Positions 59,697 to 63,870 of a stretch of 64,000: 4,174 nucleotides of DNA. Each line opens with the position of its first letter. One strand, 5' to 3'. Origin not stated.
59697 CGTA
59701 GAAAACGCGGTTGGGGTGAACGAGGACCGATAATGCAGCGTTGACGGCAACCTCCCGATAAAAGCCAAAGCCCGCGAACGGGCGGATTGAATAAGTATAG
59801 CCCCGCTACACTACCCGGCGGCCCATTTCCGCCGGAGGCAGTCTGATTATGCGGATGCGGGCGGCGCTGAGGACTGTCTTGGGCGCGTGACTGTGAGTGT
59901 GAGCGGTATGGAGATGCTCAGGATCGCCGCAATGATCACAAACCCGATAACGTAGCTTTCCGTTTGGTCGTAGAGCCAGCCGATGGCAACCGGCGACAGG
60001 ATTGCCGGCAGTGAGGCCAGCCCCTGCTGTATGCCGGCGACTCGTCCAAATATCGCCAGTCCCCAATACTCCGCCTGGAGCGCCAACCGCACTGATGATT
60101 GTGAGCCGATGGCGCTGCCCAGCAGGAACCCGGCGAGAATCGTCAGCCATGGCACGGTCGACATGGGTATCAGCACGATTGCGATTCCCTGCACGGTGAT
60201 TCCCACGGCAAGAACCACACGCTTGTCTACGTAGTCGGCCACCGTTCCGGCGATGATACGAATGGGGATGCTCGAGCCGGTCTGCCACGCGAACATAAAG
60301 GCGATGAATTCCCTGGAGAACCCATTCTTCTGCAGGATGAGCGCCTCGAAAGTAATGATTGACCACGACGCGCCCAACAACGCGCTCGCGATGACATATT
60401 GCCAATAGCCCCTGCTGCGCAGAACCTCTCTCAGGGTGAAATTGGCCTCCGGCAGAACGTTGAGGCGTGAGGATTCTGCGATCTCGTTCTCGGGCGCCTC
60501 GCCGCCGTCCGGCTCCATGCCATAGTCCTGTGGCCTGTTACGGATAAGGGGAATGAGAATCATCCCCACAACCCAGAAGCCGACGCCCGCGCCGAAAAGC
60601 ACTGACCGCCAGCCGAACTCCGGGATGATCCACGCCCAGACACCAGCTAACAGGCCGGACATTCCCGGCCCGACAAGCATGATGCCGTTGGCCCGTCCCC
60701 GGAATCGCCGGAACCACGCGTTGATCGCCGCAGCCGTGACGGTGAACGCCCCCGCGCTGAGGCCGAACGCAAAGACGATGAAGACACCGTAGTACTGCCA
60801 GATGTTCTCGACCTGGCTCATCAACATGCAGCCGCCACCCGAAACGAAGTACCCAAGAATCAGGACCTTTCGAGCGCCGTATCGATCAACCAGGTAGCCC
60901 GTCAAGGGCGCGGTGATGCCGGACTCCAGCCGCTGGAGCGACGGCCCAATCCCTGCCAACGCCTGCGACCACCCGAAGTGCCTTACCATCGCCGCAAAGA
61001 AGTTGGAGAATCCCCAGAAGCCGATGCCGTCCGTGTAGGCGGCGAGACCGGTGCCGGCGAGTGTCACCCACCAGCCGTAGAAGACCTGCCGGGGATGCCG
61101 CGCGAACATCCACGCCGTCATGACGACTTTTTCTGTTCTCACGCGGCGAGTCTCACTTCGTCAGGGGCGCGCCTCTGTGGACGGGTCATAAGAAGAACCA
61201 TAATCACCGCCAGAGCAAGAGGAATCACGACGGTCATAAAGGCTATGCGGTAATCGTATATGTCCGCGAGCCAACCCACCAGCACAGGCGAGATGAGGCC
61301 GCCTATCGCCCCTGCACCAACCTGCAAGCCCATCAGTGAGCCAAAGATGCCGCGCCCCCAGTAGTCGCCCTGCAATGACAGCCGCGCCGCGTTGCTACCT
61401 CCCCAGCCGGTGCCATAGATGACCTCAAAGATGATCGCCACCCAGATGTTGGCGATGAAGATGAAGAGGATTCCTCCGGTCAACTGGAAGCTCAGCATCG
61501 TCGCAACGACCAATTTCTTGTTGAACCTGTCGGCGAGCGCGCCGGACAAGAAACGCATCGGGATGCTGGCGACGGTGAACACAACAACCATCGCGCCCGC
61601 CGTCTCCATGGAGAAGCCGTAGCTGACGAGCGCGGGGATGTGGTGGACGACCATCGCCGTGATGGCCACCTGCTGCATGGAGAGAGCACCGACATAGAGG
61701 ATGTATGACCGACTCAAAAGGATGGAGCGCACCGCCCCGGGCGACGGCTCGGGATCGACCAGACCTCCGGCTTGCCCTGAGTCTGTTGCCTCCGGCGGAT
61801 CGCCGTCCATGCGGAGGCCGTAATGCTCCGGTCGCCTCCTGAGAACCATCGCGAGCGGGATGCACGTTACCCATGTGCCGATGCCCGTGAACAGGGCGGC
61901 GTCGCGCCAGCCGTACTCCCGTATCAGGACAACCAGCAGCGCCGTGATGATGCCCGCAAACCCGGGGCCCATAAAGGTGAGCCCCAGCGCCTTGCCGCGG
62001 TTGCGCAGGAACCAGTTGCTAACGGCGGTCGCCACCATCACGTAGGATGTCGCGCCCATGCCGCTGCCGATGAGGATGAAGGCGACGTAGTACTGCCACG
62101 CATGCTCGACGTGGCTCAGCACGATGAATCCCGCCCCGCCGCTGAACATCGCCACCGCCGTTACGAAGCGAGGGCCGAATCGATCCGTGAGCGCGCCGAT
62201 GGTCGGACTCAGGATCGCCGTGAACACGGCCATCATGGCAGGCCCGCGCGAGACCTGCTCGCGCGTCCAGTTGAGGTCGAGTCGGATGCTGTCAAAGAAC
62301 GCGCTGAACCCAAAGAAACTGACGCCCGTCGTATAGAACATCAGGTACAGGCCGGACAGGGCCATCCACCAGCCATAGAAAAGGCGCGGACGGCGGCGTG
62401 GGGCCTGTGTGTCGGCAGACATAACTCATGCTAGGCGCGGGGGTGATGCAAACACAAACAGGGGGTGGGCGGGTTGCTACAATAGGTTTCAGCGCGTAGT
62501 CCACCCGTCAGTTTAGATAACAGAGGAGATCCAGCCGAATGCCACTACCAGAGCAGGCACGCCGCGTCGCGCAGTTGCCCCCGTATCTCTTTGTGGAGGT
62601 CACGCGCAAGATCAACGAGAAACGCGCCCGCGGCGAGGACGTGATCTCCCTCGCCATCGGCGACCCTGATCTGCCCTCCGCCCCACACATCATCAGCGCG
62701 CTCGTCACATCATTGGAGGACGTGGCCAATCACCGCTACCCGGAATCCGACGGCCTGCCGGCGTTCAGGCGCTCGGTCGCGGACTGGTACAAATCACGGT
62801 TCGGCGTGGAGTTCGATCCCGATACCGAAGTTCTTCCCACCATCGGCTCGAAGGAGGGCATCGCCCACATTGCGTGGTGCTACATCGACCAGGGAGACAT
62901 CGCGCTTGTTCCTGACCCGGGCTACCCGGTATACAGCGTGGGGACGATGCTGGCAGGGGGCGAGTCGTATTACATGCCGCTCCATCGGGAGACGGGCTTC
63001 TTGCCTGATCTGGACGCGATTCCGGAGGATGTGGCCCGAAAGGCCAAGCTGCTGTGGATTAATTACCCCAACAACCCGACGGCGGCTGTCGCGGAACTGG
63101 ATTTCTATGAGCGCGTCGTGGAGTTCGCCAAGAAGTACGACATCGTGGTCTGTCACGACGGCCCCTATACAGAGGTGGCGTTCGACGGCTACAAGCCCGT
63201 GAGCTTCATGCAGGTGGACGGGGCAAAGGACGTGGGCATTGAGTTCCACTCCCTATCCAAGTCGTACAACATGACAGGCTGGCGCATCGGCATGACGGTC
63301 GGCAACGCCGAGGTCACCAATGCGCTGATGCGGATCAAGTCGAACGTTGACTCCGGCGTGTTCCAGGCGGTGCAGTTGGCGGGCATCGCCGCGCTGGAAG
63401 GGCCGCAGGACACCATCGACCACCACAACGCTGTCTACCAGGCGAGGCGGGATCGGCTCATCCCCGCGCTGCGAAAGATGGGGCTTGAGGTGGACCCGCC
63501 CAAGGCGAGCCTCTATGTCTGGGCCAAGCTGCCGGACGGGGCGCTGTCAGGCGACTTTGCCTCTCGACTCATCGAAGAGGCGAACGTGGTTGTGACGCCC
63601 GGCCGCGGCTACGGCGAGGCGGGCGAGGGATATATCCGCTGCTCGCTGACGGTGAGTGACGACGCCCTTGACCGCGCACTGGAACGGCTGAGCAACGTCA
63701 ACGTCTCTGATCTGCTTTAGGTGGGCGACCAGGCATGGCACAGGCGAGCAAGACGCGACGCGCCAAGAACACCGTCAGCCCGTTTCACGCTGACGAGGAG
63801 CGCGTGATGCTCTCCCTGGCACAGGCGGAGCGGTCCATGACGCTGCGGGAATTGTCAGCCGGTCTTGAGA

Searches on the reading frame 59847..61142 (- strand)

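Call 75: search_protein_families(library=pfam, proteins=[window:59847-61142:-], max_evalue=0.00001)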
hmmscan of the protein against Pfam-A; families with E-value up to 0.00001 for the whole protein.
window:59847-61142:- (431 aa): 2 families
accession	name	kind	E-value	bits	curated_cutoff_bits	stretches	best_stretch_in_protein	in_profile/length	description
PF07690.21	MFS_1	-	5.9e-36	124.5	33.4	2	37-276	7-235/347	Major Facilitator Superfamily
PF12832.13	MFS_1_like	-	7.6e-11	42.1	25.2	1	222-371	202-341/373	MFS_1 like family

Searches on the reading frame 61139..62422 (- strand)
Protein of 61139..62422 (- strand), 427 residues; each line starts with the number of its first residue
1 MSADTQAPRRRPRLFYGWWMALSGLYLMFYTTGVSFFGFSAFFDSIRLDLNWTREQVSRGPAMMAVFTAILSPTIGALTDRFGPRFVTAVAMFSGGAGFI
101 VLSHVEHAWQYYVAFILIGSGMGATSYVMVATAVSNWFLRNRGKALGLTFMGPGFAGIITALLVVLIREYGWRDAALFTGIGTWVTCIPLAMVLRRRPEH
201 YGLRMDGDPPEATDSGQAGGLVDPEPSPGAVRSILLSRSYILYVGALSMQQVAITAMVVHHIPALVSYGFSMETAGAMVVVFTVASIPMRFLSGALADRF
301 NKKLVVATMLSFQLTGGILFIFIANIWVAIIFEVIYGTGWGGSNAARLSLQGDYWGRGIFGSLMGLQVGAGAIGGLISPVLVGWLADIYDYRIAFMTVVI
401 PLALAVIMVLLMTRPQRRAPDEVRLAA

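Call 75: search_protein_families(library=pfam, proteins=[window:61139-62422:-], max_evalue=0.00001)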
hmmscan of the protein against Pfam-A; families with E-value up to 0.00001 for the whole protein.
window:61139-62422:- (427 aa): 2 families
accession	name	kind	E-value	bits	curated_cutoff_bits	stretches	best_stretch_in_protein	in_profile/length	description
PF07690.21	MFS_1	-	5.9e-46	157.4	33.4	2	28-366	4-334/347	Major Facilitator Superfamily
PF12832.13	MFS_1_like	-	6.7e-09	35.7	25.2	1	22-396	4-372/373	MFS_1 like family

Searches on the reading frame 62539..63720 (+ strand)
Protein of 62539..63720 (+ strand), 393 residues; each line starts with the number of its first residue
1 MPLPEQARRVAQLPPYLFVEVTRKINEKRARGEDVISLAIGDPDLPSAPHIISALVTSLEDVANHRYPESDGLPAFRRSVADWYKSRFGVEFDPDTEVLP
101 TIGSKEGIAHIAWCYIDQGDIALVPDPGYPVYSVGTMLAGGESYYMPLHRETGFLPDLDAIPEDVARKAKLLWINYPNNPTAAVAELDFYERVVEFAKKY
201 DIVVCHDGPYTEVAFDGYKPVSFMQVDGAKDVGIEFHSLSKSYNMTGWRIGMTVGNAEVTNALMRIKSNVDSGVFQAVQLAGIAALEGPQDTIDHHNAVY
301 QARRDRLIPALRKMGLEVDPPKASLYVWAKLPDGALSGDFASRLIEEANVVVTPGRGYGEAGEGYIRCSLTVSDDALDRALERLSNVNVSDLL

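Call 75: search_protein_families(library=pfam, proteins=[window:62539-63720:+], max_evalue=0.00001)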
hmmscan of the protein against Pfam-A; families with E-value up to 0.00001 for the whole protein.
window:62539-63720:+ (393 aa): 1 family
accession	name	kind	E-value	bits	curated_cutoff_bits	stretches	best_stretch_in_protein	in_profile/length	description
PF00155.27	Aminotran_1_2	-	5.3e-63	213.8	19.7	1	34-384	2-361/361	Aminotransferase class I and II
